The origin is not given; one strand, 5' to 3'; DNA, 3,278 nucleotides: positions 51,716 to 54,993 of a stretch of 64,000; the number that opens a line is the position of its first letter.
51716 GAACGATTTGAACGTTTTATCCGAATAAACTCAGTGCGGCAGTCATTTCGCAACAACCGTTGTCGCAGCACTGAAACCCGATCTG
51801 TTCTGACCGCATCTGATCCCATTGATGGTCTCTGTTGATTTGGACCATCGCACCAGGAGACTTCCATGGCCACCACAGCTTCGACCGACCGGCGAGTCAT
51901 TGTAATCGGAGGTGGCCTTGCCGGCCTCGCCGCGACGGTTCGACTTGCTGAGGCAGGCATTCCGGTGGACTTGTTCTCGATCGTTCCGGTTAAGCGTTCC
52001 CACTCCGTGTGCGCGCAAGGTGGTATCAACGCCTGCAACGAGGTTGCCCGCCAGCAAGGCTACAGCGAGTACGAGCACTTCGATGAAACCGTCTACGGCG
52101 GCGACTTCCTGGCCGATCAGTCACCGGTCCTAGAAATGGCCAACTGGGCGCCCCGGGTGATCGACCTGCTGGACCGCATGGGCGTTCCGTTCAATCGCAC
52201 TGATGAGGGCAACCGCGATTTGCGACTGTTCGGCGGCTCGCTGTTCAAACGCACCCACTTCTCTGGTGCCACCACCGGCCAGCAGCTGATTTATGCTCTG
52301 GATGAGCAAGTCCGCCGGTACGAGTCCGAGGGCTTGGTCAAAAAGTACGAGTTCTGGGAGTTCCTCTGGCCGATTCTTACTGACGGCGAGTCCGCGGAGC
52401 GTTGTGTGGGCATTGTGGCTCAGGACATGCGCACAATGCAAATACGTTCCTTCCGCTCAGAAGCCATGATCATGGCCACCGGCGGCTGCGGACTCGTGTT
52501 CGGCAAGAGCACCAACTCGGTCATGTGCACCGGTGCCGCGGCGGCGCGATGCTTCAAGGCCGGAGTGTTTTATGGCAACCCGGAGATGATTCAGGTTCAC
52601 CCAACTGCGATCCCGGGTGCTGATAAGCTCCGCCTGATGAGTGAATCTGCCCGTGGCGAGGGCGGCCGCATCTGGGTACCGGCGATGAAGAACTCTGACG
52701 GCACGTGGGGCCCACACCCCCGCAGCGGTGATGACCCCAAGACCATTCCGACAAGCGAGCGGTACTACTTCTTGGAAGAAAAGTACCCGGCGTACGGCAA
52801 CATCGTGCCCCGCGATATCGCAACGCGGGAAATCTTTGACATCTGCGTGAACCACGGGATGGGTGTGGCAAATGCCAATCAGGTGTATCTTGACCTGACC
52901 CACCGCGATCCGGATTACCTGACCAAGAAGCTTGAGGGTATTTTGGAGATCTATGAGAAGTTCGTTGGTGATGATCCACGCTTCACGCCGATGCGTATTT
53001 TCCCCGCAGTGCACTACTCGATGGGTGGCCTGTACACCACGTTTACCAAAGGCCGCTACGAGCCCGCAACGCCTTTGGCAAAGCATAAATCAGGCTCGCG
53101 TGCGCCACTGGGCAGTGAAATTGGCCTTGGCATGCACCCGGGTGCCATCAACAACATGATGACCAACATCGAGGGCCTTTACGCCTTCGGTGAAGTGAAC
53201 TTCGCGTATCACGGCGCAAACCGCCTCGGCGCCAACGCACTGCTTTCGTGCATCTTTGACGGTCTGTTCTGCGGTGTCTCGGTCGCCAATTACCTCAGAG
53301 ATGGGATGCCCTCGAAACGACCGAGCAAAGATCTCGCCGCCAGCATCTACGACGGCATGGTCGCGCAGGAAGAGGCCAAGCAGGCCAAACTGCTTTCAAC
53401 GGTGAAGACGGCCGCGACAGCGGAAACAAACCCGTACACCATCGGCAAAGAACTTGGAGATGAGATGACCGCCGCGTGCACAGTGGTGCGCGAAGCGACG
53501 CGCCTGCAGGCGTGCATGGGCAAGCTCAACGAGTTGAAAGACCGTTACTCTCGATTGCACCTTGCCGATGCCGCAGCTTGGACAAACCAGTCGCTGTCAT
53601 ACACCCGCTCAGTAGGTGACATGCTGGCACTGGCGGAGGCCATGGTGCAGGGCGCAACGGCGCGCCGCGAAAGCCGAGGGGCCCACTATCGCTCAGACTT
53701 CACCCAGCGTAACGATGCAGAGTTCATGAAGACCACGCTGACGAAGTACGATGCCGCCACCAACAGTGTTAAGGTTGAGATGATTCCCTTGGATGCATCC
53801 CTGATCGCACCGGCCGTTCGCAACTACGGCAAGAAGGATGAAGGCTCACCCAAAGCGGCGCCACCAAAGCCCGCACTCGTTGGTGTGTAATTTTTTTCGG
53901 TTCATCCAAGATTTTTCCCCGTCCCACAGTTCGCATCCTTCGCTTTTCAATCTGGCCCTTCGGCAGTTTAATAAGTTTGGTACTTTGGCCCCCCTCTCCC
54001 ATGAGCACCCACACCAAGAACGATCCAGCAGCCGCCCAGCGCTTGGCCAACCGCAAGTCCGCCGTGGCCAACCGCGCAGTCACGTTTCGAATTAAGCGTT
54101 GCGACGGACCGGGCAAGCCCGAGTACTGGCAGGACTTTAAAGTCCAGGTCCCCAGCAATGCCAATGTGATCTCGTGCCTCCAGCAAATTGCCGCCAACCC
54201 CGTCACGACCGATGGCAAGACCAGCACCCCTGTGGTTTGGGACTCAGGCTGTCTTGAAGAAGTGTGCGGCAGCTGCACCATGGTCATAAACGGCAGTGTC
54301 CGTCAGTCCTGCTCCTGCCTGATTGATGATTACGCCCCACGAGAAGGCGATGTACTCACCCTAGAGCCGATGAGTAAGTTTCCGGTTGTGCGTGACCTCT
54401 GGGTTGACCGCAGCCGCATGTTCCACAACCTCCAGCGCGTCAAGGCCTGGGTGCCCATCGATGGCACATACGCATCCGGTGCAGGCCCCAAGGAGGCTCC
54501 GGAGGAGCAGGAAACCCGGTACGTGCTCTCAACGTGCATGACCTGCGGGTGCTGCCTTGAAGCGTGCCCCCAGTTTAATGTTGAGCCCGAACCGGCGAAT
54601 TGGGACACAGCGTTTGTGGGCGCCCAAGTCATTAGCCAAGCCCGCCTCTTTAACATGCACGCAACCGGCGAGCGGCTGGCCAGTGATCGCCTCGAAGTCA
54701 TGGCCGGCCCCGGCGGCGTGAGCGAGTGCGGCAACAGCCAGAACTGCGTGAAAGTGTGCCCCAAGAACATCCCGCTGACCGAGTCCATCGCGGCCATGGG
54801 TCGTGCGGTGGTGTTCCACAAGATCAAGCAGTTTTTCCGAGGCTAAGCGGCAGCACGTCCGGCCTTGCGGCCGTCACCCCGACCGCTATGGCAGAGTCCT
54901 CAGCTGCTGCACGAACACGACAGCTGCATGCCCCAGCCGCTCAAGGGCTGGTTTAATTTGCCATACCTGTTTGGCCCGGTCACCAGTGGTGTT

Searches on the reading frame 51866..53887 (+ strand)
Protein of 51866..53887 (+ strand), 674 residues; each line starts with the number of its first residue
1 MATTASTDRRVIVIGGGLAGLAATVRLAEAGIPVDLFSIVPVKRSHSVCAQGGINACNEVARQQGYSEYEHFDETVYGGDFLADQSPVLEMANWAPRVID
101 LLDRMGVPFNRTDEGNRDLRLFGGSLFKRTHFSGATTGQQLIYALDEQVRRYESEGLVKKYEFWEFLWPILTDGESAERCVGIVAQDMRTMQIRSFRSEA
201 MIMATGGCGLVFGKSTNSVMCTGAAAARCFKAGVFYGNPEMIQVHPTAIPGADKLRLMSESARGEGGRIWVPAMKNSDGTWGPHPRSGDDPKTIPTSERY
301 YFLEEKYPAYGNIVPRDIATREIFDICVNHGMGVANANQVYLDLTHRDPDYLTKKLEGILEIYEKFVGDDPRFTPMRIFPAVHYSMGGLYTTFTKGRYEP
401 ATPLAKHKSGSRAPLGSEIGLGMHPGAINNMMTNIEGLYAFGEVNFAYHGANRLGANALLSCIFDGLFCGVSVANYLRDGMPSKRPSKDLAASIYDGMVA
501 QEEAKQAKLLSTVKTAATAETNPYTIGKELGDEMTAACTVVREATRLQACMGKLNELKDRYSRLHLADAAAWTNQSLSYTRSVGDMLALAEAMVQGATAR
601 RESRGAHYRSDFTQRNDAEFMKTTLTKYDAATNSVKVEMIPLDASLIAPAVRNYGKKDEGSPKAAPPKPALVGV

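Call 38: search_protein_families(library=pfam, proteins=[window:51866-53887:+], max_evalue=0.001)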
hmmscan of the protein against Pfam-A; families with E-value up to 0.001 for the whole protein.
window:51866-53887:+ (674 aa): 4 families
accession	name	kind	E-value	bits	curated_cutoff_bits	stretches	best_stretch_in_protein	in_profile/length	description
PF00890.30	FAD_binding_2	-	2.8e-64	218.3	20.4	1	11-459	2-414/414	FAD binding domain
PF02910.25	Succ_DH_flav_C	-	1.2e-34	119.5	20.8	1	528-654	2-130/130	Fumarate reductase flavoprotein C-term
PF01134.28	GIDA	-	5.3e-05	22.9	22.1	1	11-47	2-34/391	Glucose inhibited division protein A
PF07992.20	Pyr_redox_2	-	0.0004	20.3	26.1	0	10-45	2-31/291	Pyridine nucleotide-disulphide oxidoreductase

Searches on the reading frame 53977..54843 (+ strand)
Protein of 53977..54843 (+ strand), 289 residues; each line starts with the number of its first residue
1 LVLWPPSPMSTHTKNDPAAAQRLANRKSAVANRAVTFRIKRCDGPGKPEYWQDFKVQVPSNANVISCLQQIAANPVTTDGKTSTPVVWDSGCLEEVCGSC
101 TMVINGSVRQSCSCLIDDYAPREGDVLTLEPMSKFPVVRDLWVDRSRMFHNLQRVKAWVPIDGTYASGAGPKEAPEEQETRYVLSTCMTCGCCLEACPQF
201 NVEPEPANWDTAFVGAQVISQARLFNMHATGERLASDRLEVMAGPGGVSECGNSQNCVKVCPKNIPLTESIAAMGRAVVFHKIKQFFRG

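Call 38: search_protein_families(library=pfam, proteins=[window:53977-54843:+], max_evalue=0.001)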
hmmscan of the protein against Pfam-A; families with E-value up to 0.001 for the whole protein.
window:53977-54843:+ (289 aa): 6 families
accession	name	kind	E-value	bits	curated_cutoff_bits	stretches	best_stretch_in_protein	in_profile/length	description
PF13085.11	Fer2_3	-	2.6e-27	95.4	27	1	36-149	1-106/107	2Fe-2S iron-sulfur cluster binding domain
PF13237.11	Fer4_10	-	2.6e-07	30.9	25.5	1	170-198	25-53/53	4Fe-4S dicluster domain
PF13183.11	Fer4_8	-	7.4e-07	30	27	1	184-265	2-68/68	4Fe-4S dicluster domain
PF12838.12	Fer4_7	-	1.2e-05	26.1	27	0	173-199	24-50/52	4Fe-4S dicluster domain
PF13187.11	Fer4_9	-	5.3e-05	23.6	27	0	180-199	34-49/52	4Fe-4S dicluster domain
PF13534.11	Fer4_17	-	0.00072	20.5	22.2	1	187-265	2-60/61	4Fe-4S dicluster domain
